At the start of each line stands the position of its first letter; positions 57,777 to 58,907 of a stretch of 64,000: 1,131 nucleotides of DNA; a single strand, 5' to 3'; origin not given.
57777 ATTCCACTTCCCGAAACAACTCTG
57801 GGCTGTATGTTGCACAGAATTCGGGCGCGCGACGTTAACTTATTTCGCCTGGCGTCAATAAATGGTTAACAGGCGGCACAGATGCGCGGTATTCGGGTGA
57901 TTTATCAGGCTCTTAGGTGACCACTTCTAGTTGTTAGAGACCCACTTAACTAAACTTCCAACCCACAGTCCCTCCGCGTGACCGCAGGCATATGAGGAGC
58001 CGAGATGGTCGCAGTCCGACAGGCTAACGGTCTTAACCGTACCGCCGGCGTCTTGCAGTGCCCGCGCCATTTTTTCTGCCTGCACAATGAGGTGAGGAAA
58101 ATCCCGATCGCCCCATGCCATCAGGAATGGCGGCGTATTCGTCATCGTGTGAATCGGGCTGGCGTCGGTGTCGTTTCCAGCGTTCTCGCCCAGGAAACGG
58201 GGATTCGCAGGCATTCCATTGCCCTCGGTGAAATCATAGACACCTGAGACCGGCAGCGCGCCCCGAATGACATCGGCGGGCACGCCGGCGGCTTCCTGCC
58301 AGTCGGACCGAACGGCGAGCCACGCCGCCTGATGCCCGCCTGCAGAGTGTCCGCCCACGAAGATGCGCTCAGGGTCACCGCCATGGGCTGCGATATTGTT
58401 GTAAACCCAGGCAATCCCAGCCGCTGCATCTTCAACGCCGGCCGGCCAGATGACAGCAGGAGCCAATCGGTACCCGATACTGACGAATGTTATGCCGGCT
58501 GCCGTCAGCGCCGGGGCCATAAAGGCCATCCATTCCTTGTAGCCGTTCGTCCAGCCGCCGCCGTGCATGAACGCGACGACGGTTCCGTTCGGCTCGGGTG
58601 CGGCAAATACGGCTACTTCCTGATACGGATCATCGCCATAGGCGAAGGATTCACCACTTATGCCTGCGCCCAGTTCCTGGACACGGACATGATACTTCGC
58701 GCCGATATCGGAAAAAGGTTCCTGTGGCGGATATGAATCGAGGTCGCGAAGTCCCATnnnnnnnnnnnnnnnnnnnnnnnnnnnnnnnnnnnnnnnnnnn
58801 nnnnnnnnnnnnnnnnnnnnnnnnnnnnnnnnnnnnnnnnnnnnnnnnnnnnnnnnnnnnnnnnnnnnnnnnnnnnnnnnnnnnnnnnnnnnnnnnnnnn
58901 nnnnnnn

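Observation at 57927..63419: Compact candidate pyridine-ring cleavage module: NicX-like dioxygenase translationally coupled to an arylformamidase-type hydrolase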

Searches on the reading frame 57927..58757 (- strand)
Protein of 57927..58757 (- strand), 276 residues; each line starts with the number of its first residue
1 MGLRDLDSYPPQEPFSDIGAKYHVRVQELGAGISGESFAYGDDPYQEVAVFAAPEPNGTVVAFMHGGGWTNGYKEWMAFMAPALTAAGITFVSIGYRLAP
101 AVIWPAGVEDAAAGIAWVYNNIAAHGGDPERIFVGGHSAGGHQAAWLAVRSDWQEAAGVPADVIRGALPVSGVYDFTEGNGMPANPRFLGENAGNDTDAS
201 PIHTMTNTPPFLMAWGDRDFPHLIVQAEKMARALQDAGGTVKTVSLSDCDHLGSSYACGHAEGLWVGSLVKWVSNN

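Call 3: search_protein_families(library=pfam, proteins=[window:57927-58757:-], max_evalue=0.01)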
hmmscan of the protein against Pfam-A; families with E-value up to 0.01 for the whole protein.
window:57927-58757:- (276 aa): 5 families
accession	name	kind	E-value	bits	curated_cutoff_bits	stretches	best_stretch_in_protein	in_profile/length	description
PF07859.19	Abhydrolase_3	-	7e-25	88.5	25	1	62-251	2-206/210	alpha/beta hydrolase fold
PF20434.5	BD-FAE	-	2.5e-21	76.6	26.8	1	59-230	14-211/215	BD-FAE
PF00135.34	COesterase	-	2.4e-11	43.7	27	1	56-150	100-203/515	Carboxylesterase family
PF00326.27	Peptidase_S9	-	1.3e-08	35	22.6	1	116-254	50-190/213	Prolyl oligopeptidase family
PF10503.15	Esterase_PHB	-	0.0011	18.7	23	1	106-153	73-120/219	Esterase PHB depolymerase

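Call 4: search_protein_families(library=ncbifam, proteins=[window:57927-58757:-], max_evalue=0.01)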
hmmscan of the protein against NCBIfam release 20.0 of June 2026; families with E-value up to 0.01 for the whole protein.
window:57927-58757:- (276 aa): 14 families
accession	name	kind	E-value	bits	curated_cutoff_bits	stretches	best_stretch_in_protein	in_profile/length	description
NF052354.1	EstLipQMycob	equivalog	3.4e-21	75.4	700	1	58-249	165-372/418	esterase LipQ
NF058653.1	LipP1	equivalog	6.2e-21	74.5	350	1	58-151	71-165/300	LipP1 family hormone-sensitive lipase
NF058665.1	HaHSL_fam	equivalog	3.8e-17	62.5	320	1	36-236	39-231/260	hormone-sensitive lipase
NF033149.0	CHL_hydrolase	equivalog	4.1e-15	55.5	500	1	54-151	71-169/310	chloramphenicol hydrolase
NF058651.1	GESAG_HSLs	subfamily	3.3e-14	52.6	430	1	59-152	68-158/296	GESAG motif subfamily hormone-sensitive lipase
NF058649.1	GTSAG_HSLs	subfamily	5.7e-14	52.2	380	1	54-241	87-276/312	GTSAG motif subfamily hormone-sensitive lipase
NF007547.0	PRK10162.1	equivalog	4.2e-10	39.1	389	1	50-179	76-203/321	acetyl esterase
NF058650.1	GCSAG_HSLs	subfamily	2.6e-06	27.2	410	1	56-145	83-168/314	GCSAG motif subfamily hormone-sensitive lipase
NF042968.1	AcxylEst_AxeA1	equivalog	3.7e-06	25.5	700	1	42-154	32-144/459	acetylxylan esterase AxeA1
NF041902.1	pecacetest_PaeX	equivalog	1e-05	24.7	550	1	47-150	64-171/318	pectin acetylesterase PaeX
NF050058.1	e_dPHAscl_type1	hypoth_equivalog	1.3e-05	24.8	150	1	115-236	89-206/276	extracellular catalytic domain type 1 short-chain-length polyhydroxyalkanoate depolymerase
NF052620.1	AryltfaseLP1002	equivalog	0.0023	17.3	300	1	59-148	33-124/265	lp_1002 family arylesterase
NF041555.1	tannase_A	equivalog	0.0026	16.4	550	1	104-147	175-218/619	subtype A tannase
NF041556.1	tannase_B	equivalog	0.0028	17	300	1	105-152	130-177/463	subtype B tannase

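Call 8: search_solved_structures(query=window:57927-58757:-, max_evalue=0.001)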
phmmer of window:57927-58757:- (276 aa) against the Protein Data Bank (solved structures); distinct sequences matched with E-value up to 0.001: 191 (the best 60 are shown).
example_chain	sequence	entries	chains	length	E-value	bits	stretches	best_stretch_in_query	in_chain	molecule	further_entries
4zrs_A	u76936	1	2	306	3.2e-19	72.7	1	38-208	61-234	Esterase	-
4ypv_A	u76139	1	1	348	8.6e-14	54.9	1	41-147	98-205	Est8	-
6aae_A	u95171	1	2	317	1.5e-13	54.1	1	58-151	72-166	Esterase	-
8q03_C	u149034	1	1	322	2.9e-13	53.2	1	52-151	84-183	ORF30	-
8q03_A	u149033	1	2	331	3.1e-13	53.1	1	52-151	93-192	ORF30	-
6iey_B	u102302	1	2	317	4.1e-13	52.6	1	58-151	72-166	Esterase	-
6k34_B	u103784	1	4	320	9.6e-13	51.4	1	49-149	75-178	Lipase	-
9ju4_A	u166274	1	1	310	1.4e-12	50.9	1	55-151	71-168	Alpha/beta hydrolase fold-3 domain protein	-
1evq_A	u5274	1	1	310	1.7e-12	50.6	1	55-151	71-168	SERINE HYDROLASE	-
1qz3_A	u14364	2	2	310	1.7e-12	50.6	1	55-151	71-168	CARBOXYLESTERASE EST2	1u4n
5jd5_A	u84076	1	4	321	3.1e-12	49.8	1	52-151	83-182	MGS-MilE3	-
2c7b_A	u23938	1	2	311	3.5e-12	49.6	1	60-149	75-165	CARBOXYLESTERASE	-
5gms_A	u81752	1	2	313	3.7e-12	49.5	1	51-150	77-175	Esterase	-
4xvc_A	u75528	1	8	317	4e-12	49.4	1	51-150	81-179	Esterase E40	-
5gmr_C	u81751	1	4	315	4.9e-12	49.1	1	52-150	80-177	Esterase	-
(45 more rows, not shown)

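Call 50: find_related_loci(query=window:57927-58757:-, collection=metagenome_contigs, flank=8000)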
Query window:57927-58757:- (276 aa) in metagenome_contigs; peptide patterns used: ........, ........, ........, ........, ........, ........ (x = any residue, [..] = any of these).
171 stretches matched a pattern; 126 encode a relative of the query (tblastn E <= 1e-3); the best 80 are kept; 80 distinct loci.
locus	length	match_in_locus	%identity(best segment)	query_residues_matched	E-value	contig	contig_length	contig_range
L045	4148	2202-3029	100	1-276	0e+0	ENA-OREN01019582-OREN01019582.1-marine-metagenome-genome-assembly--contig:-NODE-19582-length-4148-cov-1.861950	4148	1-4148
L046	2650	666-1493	87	1-276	8e-173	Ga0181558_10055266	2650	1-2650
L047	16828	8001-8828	82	1-276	5e-156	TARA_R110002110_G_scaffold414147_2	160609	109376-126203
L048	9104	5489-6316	81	1-276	7e-155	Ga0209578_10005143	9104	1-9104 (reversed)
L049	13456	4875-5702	81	1-276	8e-155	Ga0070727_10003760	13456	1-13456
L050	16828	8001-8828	81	1-276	4e-154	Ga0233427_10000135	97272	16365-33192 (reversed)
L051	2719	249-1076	78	1-276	4e-155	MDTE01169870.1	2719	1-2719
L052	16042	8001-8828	73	1-276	5e-141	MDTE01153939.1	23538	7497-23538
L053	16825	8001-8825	76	1-275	9e-140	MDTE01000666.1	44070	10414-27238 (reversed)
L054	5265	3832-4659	76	1-276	1e-140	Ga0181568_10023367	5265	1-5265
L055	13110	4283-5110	72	1-276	9e-138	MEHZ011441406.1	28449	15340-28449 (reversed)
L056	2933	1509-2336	72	1-276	4e-142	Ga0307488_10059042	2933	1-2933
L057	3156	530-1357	70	1-276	1e-139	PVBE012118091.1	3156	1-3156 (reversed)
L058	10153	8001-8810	72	3-272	1e-133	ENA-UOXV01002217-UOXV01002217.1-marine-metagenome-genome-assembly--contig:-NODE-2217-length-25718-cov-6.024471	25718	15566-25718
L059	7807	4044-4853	72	3-272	1e-133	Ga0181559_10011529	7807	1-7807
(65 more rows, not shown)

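Call 56: find_homologous_proteins(query=window:57927-58757:-, max_evalue=1e-10)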
Query window:57927-58757:- (276 aa): 3111 proteins with E <= 1e-10 among 8000 candidates; the best 120 are listed.
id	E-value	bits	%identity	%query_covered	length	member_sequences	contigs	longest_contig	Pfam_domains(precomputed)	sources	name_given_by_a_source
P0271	9.1e-187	638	100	100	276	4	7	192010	PF00135.35,PF00326.28,PF07859.20,PF20434.6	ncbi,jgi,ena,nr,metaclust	ncbi:MAG: alpha/beta hydrolase [Rhodospirillaceae bacterium]|jgi:arylformamidase|nr:alpha/beta hydro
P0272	1.6e-170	584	91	100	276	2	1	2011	PF00135.35,PF00326.28,PF07859.20,PF20434.6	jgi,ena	-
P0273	1.0e-163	562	87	100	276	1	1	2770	PF00135.35,PF00326.28,PF07859.20,PF20434.6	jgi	jgi:arylformamidase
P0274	4.2e-163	560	87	100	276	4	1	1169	PF00135.35,PF00326.28,PF07859.20,PF20434.6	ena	-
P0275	6.9e-160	549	86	100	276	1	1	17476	PF00135.35,PF00326.28,PF07859.20,PF20434.6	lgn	-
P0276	1.8e-159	548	85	100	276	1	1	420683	PF00135.35,PF00326.28,PF07859.20,PF20434.6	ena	-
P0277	4.6e-159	547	86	100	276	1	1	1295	PF00135.35,PF00326.28,PF07859.20,PF20434.6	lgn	-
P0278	6.2e-159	546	85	100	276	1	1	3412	PF00135.35,PF00326.28,PF07859.20,PF20434.6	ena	-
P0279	1.1e-158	545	85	100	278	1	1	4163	PF00135.35,PF00326.28,PF07859.20,PF20434.6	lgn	-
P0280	1.2e-158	545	85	100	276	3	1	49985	PF00135.35,PF00326.28,PF07859.20,PF20434.6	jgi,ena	-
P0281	1.5e-158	545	85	100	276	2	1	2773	PF00135.35,PF00326.28,PF07859.20,PF20434.6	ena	-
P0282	2.3e-158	544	85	100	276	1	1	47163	PF00135.35,PF00326.28,PF07859.20,PF20434.6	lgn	-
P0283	3.0e-158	544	83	100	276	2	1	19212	PF00135.35,PF00326.28,PF07859.20,PF12697.14,PF20434.6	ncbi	ncbi:MAG: alpha/beta hydrolase [Alphaproteobacteria bacterium]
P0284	3.3e-158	544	85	100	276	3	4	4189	PF00135.35,PF00326.28,PF07859.20,PF20434.6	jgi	jgi:arylformamidase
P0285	5.1e-157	540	83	100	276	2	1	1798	PF00135.35,PF00326.28,PF07859.20,PF20434.6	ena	-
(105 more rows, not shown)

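Call 65: predict_structure(alignment_id=A1)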
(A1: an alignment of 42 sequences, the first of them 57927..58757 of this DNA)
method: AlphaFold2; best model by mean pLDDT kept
length: 276 residues; sequences in the alignment: 42
mean_pLDDT: 94.6   pTM: 0.93
mean pLDDT of the five models: 94.6, 94.4, 93.0, 92.6, 91.6
residues with pLDDT >= 90: 239; 70-90: 36; 50-70: 1; < 50: 0
segments of 3 or more residues with pLDDT < 50: none
pLDDT, mean of each block of 10 residues (from residue 1): 88 85 93 96 96 98 87 91 98 95 95 98 98 97 97 95 97 93 90 95 97 97 96 98 97 93 96 94
secondary structure, 60 per line:
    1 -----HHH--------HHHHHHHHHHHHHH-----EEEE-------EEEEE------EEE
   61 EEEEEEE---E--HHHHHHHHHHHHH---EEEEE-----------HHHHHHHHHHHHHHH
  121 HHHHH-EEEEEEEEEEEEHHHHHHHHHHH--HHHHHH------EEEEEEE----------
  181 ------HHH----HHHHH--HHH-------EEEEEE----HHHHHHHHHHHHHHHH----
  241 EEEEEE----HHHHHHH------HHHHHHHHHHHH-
elements in order: H17-30 E36-39 E47-51 E58-67 H74-86 E90-94 H106-125 E127-138 H139-149 H152-157 E164-170 H194-198 E211-216 H221-236 E241-246 H251-257 H264-275

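Call 70: fold_search(model_id=the predicted structure, library=pdb)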
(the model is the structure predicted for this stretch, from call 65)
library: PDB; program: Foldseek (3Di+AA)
matches with E <= 10: 1849; with E <= 0.001: 1529
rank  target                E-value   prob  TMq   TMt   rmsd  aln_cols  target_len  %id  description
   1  9n8r                  2.2e-18  1.00  0.81  0.80   2.6       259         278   22  Lipase 1 from Pseudomonas chlororaphis PA23 (released 2026-02-11)
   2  4zrs_A                4.1e-18  1.00  0.81  0.77   5.6       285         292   24  Crystal structure of a cloned feruloyl esterase from a soil metagenomic library (released 2016-02-03)
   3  6xyc                  5.0e-17  1.00  0.71  0.69   3.8       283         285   19  Truncated form of carbohydrate esterase from gut microbiota (released 2021-01-27)
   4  4n5h                  5.3e-17  1.00  0.74  0.66   4.0       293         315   20  Crystal structure of ESTERASE B from Lactobacillus Rhamnosis (HN001) (released 2014-10-15)
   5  5l2p_A                5.6e-17  1.00  0.70  0.64   5.8       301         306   19  Structure of arylesterase (released 2017-08-09)
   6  1jji_A                6.8e-17  1.00  0.70  0.63   5.9       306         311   21  The Crystal Structure of a Hyper-thermophilic Carboxylesterase from the Archaeon Archaeoglobus fulgidus (released 2001-12-05)
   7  5l2p_C                8.7e-17  1.00  0.70  0.65   4.7       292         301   19  Structure of arylesterase (released 2017-08-09)
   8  3zwq_B                9.8e-17  1.00  0.73  0.66   5.5       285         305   23  HYPERTHERMOPHILIC ESTERASE FROM THE ARCHEON PYROBACULUM CALIDIFONTIS (released 2011-08-17)
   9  2yh2_C                1.5e-16  1.00  0.71  0.65   5.8       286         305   23  Pyrobaculum calidifontis esterase monoclinic form (released 2011-05-18)
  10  5ao9                  1.8e-16  1.00  0.69  0.68   4.7       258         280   20  The structure of a novel thermophilic esterase from the Planctomycetes species, Thermogutta terrifontis, Est2-native (released 2015-12-09)
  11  2c7b_B                2.5e-16  1.00  0.70  0.67   4.6       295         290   21  The Crystal Structure of EstE1, a New Thermophilic and Thermostable Carboxylesterase Cloned from a Metagenomic Library (released 2005-12-01)
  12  4n5i                  2.8e-16  1.00  0.73  0.66   4.1       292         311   20  Crystal Structure of a C8-C4 Sn3 Inhibited Esterase B from Lactobacillus Rhamnosis (released 2014-04-16)
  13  5l2p_B                2.8e-16  1.00  0.72  0.66   4.7       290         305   20  Structure of arylesterase (released 2017-08-09)
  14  1lzk                  2.8e-16  1.00  0.69  0.61   4.9       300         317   23  BACTERIAL HEROIN ESTERASE COMPLEX WITH TRANSITION STATE ANALOG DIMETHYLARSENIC ACID (released 2003-01-28)
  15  4ouk                  3.0e-16  1.00  0.71  0.64   4.3       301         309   19  Crystal structure of a C6-C4 SN3 inhibited ESTERASE B from LACTOBACILLUS RHAMNOSIS (released 2014-08-27)
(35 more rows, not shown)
